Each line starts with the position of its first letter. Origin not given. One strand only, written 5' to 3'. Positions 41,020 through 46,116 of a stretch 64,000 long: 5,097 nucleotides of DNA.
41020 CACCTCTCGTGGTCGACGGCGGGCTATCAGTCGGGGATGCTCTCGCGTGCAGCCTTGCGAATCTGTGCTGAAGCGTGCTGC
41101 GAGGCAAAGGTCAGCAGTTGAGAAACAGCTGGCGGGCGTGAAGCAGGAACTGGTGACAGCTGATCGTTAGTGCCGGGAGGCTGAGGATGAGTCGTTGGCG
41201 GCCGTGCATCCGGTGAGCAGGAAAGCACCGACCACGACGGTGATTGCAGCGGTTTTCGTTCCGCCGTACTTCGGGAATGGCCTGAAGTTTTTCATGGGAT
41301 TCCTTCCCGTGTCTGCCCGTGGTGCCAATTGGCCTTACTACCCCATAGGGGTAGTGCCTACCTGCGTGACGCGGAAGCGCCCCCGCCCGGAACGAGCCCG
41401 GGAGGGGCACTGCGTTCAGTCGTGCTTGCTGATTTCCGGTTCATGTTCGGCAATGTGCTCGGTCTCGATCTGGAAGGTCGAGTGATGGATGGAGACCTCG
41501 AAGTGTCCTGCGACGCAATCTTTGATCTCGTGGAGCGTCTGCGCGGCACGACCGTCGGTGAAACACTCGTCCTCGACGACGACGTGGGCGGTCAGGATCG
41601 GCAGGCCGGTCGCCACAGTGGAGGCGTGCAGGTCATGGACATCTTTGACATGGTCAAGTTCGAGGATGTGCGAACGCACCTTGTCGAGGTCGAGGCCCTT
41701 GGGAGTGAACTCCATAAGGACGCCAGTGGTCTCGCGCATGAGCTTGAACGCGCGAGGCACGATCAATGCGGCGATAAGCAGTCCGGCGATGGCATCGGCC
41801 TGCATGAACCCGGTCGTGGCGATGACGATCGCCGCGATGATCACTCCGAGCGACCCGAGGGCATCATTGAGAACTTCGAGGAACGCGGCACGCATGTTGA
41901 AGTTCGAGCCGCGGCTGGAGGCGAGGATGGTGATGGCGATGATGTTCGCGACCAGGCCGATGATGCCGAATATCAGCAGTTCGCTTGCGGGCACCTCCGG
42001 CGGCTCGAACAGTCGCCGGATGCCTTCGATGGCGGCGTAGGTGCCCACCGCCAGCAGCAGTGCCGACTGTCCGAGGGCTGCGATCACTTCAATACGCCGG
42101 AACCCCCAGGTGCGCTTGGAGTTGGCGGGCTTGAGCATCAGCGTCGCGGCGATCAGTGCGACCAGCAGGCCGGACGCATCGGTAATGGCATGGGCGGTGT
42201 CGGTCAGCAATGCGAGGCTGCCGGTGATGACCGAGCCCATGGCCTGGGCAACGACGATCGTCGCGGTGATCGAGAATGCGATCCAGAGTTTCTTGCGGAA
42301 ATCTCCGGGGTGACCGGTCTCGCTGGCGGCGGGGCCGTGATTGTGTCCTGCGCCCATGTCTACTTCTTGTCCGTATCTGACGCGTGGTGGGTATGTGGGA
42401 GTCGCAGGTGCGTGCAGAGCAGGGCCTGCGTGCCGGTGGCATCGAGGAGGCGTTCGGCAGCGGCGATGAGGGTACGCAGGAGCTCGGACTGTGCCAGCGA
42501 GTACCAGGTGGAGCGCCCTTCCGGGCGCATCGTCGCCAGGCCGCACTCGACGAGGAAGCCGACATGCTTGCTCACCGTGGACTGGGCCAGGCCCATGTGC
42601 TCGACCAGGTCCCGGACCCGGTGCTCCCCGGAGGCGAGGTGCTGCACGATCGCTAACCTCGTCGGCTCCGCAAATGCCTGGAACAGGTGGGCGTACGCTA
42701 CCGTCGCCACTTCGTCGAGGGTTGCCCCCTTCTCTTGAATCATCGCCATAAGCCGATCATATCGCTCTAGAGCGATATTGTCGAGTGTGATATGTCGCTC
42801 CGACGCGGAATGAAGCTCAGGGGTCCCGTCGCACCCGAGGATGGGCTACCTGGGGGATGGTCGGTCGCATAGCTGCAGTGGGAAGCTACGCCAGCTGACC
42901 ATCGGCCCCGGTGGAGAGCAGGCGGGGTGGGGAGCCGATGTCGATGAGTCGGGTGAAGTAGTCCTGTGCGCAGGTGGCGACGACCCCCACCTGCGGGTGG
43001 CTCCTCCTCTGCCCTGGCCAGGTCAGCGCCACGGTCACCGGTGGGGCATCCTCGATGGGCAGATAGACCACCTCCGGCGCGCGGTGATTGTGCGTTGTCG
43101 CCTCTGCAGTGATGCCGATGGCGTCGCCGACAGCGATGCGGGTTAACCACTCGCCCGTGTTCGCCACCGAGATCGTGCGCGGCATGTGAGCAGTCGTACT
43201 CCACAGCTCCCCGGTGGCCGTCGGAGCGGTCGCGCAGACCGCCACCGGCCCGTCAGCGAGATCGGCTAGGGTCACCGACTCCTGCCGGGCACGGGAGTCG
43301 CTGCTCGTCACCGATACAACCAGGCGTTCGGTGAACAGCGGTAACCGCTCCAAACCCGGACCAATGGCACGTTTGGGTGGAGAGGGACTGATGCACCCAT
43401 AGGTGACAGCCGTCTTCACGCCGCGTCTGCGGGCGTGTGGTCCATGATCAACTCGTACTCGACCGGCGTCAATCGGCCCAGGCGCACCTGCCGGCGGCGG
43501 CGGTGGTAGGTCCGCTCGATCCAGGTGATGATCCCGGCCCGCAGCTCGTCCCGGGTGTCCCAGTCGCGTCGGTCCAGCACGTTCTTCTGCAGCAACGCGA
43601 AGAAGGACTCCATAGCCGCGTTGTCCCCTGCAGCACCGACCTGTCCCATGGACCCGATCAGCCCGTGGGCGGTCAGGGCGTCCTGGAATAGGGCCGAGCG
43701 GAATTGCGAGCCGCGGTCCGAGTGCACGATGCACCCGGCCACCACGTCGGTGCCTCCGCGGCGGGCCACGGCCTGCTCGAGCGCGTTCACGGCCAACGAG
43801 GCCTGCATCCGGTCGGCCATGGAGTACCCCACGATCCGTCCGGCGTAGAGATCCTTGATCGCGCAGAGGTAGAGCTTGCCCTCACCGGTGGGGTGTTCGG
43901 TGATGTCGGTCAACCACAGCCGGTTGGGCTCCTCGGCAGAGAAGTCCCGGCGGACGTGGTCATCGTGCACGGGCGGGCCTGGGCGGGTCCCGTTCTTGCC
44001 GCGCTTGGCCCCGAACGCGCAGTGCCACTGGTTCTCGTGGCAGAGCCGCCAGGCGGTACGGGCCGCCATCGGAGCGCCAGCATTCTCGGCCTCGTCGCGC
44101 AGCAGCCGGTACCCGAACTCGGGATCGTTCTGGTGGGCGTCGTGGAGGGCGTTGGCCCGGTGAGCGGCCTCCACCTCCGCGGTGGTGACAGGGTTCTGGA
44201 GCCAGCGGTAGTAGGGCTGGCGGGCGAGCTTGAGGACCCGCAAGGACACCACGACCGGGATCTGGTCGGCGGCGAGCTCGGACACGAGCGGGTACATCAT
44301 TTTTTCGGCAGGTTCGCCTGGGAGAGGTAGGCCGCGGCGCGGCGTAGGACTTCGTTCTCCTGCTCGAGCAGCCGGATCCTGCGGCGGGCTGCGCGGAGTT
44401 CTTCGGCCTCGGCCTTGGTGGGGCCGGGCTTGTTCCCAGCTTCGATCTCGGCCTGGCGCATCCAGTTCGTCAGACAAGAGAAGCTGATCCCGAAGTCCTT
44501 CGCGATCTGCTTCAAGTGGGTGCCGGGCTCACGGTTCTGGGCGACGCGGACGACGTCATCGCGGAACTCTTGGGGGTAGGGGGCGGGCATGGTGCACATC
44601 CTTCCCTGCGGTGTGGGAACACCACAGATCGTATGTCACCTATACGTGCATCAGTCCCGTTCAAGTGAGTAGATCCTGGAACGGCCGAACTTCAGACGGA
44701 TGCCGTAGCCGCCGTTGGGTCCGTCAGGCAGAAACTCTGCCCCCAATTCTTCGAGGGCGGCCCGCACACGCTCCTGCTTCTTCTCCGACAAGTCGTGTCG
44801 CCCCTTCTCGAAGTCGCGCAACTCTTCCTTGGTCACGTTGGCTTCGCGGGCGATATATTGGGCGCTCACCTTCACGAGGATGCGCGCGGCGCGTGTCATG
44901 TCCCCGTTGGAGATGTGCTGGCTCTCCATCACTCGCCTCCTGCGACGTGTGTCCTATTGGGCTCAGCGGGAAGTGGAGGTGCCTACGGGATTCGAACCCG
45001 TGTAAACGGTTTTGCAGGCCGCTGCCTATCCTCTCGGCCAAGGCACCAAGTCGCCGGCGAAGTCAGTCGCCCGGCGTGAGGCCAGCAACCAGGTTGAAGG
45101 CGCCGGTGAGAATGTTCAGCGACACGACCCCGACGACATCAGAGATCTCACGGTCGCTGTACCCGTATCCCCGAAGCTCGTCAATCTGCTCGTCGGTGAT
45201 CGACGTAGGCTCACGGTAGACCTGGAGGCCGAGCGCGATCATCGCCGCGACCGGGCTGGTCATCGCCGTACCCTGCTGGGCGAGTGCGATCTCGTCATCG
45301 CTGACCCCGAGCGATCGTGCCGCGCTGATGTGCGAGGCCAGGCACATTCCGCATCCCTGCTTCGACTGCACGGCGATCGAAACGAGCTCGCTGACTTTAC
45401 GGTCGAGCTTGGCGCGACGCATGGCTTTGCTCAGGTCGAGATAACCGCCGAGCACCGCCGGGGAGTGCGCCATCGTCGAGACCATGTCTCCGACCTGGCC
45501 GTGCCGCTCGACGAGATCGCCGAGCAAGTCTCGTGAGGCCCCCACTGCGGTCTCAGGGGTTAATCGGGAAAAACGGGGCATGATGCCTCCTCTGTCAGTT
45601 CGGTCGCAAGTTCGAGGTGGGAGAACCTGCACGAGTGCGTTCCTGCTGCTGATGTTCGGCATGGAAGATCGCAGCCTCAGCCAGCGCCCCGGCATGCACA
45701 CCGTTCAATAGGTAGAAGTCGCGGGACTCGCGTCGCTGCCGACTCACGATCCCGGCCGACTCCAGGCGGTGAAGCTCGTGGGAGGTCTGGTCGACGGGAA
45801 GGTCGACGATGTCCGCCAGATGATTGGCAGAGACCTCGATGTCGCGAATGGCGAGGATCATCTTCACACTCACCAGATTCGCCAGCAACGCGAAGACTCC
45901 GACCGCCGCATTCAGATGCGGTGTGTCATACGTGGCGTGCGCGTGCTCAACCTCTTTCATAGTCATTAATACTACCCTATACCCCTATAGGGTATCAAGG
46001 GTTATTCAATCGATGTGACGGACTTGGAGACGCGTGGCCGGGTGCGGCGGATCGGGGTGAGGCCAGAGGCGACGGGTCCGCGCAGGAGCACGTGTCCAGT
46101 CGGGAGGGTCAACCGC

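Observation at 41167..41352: Unannotated 42-aa lipoprotein gene behind a perfect CsoR-type operator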

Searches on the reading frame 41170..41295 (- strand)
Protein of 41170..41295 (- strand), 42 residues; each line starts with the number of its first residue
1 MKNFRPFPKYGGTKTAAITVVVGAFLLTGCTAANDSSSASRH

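Call 10: find_homologous_proteins(query=window:41170-41295:-, max_evalue=10)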
Query seq(42 aa) (42 aa): 3 proteins with E <= 10 among 3 candidates.
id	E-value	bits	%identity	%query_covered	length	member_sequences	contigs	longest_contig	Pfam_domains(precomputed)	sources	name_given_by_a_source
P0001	1.5e-19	84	98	100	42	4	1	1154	-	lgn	-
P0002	1.6e-18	81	95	100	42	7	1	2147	-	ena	-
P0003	2.3e-15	71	86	100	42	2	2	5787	-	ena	-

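Call 16: find_encoding_contigs(protein=window:41170-41295:-, flank=6000, max_places=8)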
Protein seq(42 aa) (42 aa): 24 contigs read that carry it; 8 places shown.
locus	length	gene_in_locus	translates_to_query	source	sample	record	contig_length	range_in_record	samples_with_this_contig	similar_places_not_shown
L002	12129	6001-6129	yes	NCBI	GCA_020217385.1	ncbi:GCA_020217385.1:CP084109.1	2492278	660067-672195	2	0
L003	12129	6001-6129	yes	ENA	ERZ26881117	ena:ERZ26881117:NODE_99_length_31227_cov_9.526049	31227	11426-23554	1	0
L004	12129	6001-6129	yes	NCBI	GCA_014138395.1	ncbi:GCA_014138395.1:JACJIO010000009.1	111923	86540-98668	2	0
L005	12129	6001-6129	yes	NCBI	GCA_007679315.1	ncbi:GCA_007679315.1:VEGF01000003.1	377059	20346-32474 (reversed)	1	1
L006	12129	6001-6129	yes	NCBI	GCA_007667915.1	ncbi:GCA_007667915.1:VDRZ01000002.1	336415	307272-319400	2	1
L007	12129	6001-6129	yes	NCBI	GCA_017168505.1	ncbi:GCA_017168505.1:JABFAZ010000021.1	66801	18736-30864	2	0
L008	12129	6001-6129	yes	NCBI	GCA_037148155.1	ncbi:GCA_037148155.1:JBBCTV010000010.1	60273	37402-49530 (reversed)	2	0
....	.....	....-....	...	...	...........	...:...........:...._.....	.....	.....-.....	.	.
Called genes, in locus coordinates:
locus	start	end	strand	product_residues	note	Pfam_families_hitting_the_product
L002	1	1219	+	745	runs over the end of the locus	PF00122:E1-E2_ATPase, PF00702:Hydrolase, PF08282:Hydrolase_3 (faint), PF12710:HAD (weak)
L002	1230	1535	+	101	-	PF02583:Trns_repr_metal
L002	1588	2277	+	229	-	PF26035:DUF8010, PF26572:DUF8185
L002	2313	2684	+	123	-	-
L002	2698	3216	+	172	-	PF02627:CMD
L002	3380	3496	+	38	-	-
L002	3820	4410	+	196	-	PF03466:LysR_substrate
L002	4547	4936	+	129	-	PF01022:HTH_5, PF12840:HTH_20 (weak)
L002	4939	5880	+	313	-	PF01545:Cation_efflux, PF16916:ZT_dimer (weak)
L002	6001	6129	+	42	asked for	-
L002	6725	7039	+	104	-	PF13560:HTH_31, PF01381:HTH_3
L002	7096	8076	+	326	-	PF01370:Epimerase, PF05368:NmrA (faint), PF13460:NAD_binding_10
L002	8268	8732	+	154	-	PF00293:NUDIX, PF14815:NUDIX_4 (weak)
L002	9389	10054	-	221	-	PF07510:GmrSD_C (weak)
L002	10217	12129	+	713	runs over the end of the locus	PF01555:N6_N4_Mtase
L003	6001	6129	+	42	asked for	-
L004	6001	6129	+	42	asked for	-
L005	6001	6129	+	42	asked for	-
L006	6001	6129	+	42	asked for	-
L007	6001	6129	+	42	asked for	-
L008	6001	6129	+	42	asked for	-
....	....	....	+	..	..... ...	-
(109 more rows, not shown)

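Call 17: find_encoding_contigs(protein=P0003, flank=6000, max_places=6)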
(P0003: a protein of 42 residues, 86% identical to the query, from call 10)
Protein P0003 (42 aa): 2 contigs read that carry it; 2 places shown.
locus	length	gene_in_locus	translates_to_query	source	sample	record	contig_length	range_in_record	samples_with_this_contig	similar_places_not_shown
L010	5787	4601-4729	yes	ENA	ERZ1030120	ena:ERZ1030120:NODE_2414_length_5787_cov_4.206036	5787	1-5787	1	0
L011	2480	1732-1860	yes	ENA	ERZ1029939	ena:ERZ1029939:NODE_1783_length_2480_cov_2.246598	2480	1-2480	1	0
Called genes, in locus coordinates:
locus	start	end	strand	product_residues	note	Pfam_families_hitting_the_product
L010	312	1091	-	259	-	PF01695:IstB_IS21, PF00308:Bac_DnaA (weak), PF13481:AAA_25 (faint)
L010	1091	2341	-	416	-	PF00665:rve (weak), PF22483:Mu-transpos_C_2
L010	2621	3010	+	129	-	-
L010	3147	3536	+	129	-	PF01022:HTH_5, PF12840:HTH_20 (weak)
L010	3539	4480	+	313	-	PF01545:Cation_efflux, PF16916:ZT_dimer (weak)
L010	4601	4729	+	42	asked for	-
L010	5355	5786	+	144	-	?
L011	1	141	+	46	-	?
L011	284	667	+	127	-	PF12840:HTH_20 (weak), PF01022:HTH_5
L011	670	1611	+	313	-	PF01545:Cation_efflux, PF16916:ZT_dimer (weak)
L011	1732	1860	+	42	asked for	-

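Call 22: search_protein_families(library=ncbifam, proteins=[window:41170-41295:-], max_evalue=0.01)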
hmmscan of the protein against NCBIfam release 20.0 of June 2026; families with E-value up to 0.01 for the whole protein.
seq(42 aa): 0 families

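Call 36: list_cluster_members(proteins=[window:41170-41295:-])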
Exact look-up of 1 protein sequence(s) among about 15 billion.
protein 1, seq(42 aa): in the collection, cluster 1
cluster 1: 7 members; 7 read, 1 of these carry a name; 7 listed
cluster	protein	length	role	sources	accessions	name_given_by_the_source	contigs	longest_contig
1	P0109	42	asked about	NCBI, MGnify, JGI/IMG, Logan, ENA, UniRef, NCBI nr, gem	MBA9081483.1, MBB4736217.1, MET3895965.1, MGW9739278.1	hypothetical protein ACUXPL_002323 [Micrococcus sp. 140720015-1] | hypothetical protein | Uncharacterized protein n=2 Tax=Micrococcus TaxID=1269 RepID=A0A7W7M416_9MICC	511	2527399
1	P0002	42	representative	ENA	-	-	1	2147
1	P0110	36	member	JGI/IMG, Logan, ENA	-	-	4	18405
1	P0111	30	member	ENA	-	-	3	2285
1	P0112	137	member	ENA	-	-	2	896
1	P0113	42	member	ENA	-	-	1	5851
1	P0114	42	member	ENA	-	-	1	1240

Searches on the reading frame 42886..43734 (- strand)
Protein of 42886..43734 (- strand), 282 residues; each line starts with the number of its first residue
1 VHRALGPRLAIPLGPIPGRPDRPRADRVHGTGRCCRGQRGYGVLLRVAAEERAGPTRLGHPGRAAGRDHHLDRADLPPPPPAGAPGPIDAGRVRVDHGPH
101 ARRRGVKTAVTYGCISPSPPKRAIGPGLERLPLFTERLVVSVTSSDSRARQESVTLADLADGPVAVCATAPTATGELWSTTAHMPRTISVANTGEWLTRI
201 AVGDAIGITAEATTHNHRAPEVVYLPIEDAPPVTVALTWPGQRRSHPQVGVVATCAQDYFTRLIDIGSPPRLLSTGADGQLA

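Call 31: search_protein_families(library=pfam, proteins=[window:42886-43734:-])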
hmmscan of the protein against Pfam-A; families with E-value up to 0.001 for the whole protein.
window:42886-43734:- (282 aa): 1 family
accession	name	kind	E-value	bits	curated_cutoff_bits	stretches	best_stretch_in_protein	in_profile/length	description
PF03466.25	LysR_substrate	-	2.7e-11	43.7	28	1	125-259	67-207/209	LysR substrate binding domain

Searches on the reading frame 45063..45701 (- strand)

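Call 31: search_protein_families(library=pfam, proteins=[window:45063-45701:-])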
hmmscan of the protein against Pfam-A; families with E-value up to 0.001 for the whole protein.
window:45063-45701:- (212 aa): 1 family
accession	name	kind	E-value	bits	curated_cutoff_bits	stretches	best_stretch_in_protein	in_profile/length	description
PF02627.25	CMD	-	2.6e-11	43.8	23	1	82-153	2-74/84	Carboxymuconolactone decarboxylase family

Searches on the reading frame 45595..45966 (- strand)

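Call 5: search_protein_families(library=pfam, proteins=[window:45595-45966:-])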
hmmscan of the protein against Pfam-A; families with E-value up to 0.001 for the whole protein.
window:45595-45966:- (123 aa): 0 families

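Call 22: search_protein_families(library=ncbifam, proteins=[window:45595-45966:-], max_evalue=0.01)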
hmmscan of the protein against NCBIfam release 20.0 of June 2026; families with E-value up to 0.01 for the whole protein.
window:45595-45966:- (123 aa): 4 families
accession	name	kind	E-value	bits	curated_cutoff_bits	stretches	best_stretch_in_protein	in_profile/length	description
NF033788.1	HTH_metalloreg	subfamily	1.1e-08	34.8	55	1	23-92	3-73/77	metalloregulator ArsR/SmtB family transcription factor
NF041413.1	ArsR_Rv2640c_fam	equivalog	9.1e-06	26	155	1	29-88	40-102/118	Rv2640c family ArsR-like transcriptional regulator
NF040642.1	sulf_sens_BigR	equivalog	0.0029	17.6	155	1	27-98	16-87/95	sulfite-sensing transcriptional repressor BigR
NF033789.1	repress_SdpR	subfamily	0.0065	16.4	100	1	25-88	2-65/79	autorepressor SdpR family transcription factor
